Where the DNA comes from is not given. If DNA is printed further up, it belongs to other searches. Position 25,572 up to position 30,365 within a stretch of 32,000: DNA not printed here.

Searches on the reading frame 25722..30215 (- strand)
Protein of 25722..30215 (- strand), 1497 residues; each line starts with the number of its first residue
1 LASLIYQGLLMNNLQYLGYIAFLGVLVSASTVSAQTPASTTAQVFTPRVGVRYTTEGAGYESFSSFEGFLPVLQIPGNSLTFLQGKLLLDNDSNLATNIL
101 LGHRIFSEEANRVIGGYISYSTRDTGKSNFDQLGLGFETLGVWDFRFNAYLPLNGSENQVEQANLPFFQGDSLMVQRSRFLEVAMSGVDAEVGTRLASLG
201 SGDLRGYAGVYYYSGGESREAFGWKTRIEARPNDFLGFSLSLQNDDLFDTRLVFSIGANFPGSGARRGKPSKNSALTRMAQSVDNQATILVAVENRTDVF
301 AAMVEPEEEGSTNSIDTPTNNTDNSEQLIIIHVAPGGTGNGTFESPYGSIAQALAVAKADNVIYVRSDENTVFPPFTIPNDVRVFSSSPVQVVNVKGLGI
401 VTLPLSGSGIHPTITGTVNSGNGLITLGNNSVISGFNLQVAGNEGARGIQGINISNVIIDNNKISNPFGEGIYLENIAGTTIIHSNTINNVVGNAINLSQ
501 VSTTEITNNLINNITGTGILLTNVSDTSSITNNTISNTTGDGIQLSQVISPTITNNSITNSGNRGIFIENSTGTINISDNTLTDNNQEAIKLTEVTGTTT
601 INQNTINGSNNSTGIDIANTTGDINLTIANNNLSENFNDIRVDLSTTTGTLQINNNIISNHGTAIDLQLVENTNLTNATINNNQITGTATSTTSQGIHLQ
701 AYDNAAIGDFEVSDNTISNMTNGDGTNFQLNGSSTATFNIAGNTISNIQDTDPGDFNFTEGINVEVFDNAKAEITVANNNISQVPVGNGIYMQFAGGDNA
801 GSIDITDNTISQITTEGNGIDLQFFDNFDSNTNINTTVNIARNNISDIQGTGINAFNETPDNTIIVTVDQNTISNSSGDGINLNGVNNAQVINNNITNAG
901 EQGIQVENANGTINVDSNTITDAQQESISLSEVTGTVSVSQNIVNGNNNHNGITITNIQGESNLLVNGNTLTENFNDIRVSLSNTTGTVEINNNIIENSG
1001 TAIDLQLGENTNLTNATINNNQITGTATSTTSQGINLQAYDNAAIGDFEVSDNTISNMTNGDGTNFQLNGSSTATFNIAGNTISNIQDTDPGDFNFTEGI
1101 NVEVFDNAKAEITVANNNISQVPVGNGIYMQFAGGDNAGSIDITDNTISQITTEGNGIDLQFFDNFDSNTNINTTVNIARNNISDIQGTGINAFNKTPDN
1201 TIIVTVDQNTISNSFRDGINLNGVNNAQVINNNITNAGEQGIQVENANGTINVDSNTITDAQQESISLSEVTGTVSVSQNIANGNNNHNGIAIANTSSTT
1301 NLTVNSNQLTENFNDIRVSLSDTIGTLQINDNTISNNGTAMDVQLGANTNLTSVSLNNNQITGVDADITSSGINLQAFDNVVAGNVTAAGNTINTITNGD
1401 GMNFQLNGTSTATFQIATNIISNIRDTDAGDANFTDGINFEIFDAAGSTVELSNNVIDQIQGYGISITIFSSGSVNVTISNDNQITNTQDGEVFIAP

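Call 22: search_protein_families(library=pfam, proteins=[window:25722-30215:-], max_evalue=0.01)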
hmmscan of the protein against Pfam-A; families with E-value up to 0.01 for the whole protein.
window:25722-30215:- (1497 aa): 4 families
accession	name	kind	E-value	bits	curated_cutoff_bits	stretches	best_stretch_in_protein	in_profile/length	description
PF13229.12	Beta_helix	-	1.7e-40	138.7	25.9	6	448-606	2-158/158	Right handed beta helix region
PF05048.19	NosD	-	1.3e-09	38.2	23.6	1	440-611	5-175/212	Periplasmic copper-binding protein (NosD)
PF07602.17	DUF1565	-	2.9e-06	27.2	20.3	1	338-510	6-194/257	Protein of unknown function (DUF1565)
PF23487.1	Ig_TMEM132_6th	-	0.0078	16.6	27.8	0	664-736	4-76/116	TMEM132 sixth domain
